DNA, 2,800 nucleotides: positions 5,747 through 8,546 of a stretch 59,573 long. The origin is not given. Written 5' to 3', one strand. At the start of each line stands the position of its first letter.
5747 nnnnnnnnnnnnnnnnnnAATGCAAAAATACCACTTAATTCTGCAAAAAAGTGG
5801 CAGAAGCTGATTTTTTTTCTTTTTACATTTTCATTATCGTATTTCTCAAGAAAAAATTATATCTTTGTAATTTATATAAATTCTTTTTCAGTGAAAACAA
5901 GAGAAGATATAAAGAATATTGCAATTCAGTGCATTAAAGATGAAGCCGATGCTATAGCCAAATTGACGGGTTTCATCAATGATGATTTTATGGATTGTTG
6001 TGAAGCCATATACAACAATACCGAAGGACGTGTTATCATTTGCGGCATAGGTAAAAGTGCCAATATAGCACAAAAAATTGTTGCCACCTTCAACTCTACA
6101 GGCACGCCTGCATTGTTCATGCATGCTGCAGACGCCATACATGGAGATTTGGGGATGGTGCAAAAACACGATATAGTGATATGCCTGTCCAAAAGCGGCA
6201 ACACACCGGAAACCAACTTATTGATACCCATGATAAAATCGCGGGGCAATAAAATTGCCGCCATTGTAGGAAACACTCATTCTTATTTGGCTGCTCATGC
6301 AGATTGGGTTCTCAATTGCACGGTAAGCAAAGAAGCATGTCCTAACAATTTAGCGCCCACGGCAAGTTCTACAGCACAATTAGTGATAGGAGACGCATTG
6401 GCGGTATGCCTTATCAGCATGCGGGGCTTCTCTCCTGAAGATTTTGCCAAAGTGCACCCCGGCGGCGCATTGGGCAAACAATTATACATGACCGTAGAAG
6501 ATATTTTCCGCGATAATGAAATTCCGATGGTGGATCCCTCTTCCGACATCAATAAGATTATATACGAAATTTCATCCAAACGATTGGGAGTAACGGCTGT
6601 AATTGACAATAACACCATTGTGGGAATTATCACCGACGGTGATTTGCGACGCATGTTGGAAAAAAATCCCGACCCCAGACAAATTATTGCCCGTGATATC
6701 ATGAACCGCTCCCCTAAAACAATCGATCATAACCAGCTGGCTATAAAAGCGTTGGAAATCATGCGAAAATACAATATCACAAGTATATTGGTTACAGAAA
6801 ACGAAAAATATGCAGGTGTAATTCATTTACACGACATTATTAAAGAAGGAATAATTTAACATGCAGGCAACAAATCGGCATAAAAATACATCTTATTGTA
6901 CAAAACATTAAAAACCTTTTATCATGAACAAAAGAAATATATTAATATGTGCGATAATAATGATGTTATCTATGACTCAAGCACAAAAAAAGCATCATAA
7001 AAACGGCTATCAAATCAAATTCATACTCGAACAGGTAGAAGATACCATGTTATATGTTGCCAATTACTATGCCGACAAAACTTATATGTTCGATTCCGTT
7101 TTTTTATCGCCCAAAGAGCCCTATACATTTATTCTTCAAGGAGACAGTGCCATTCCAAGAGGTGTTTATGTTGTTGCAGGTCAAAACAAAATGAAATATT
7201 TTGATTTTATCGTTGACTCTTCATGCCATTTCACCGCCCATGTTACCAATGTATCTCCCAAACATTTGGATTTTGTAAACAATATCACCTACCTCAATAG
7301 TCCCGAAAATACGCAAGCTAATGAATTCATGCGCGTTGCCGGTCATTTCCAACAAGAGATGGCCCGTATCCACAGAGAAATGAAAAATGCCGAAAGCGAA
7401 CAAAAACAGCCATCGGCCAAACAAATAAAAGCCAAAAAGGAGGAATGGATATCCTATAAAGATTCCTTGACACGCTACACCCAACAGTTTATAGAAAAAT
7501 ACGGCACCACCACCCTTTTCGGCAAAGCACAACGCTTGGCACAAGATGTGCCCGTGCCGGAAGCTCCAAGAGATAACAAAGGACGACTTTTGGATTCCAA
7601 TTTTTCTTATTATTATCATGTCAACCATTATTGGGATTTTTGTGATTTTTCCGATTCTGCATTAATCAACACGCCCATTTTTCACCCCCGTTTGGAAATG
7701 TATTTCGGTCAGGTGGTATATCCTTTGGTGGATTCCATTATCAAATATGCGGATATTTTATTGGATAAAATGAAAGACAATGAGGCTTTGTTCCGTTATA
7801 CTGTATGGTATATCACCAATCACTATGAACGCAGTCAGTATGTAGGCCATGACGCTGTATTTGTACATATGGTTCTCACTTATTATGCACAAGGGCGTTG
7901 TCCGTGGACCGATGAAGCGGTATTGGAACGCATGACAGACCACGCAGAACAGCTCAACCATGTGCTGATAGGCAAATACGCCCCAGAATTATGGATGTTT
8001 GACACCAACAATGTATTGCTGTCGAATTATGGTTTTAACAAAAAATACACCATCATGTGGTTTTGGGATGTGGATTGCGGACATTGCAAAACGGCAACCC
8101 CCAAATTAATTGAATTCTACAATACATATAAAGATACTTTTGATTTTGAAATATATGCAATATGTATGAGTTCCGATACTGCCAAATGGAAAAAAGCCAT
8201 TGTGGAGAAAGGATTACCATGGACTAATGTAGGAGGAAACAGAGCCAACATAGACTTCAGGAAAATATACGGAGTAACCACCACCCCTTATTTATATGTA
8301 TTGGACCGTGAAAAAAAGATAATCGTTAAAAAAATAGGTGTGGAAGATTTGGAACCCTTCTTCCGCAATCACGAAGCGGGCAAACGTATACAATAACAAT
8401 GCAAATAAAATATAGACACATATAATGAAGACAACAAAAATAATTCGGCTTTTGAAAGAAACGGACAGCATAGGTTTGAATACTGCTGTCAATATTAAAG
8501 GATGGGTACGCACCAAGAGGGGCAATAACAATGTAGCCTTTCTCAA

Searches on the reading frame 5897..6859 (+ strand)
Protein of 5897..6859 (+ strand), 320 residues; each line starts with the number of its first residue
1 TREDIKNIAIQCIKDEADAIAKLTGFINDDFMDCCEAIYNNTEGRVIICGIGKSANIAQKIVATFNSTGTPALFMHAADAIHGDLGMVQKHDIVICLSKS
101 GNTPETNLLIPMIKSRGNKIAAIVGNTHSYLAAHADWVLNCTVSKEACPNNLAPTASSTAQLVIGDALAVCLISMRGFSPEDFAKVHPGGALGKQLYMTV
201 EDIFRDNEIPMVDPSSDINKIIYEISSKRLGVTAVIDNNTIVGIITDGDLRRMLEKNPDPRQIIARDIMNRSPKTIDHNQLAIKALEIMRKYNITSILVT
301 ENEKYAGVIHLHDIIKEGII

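Call 75: search_protein_families(library=pfam, proteins=[window:5897-6859:+], max_evalue=0.05)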
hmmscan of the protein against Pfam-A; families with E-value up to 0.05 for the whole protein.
window:5897-6859:+ (320 aa): 3 families
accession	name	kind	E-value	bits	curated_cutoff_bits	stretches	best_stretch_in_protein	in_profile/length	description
PF01380.27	SIS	-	2.8e-25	89.1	25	1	43-170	5-130/131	SIS domain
PF00571.33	CBS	-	2.4e-19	69.8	24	2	265-317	1-54/57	CBS domain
PF13580.11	SIS_2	-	0.0005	20.6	27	0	88-125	101-138/138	SIS domain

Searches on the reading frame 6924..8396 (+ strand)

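Call 75: search_protein_families(library=pfam, proteins=[window:6924-8396:+], max_evalue=0.05)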
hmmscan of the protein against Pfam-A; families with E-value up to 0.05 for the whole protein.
window:6924-8396:+ (490 aa): 8 families
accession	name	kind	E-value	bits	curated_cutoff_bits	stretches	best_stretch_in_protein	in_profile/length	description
PF13905.12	Thioredoxin_8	-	8.3e-13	48.9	27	1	374-466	2-94/94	Thioredoxin-like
PF17127.10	DUF5106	-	1.6e-09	38.8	28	1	204-344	17-148/151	Domain of unknown function (DUF5106)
PF08534.16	Redoxin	-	4e-08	33.6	26.6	1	360-475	17-137/148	Redoxin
PF00578.27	AhpC-TSA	-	9.8e-08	32.4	26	1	350-467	2-122/124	AhpC/TSA family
PF13098.12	Thioredoxin_2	-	1.1e-07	32.6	27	1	372-468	4-89/104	Thioredoxin-like domain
PF00085.26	Thioredoxin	-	0.0018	18.7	23.5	1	373-412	18-55/103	Thioredoxin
PF05405.19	Mt_ATP-synt_B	-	0.034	14.2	21.7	0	142-192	85-135/163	Mitochondrial ATP synthase B chain precursor (ATP-synt_B)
PF22734.1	NNH2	-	0.046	13.8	27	0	125-195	104-173/181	NACHT N-terminal Helical domain 2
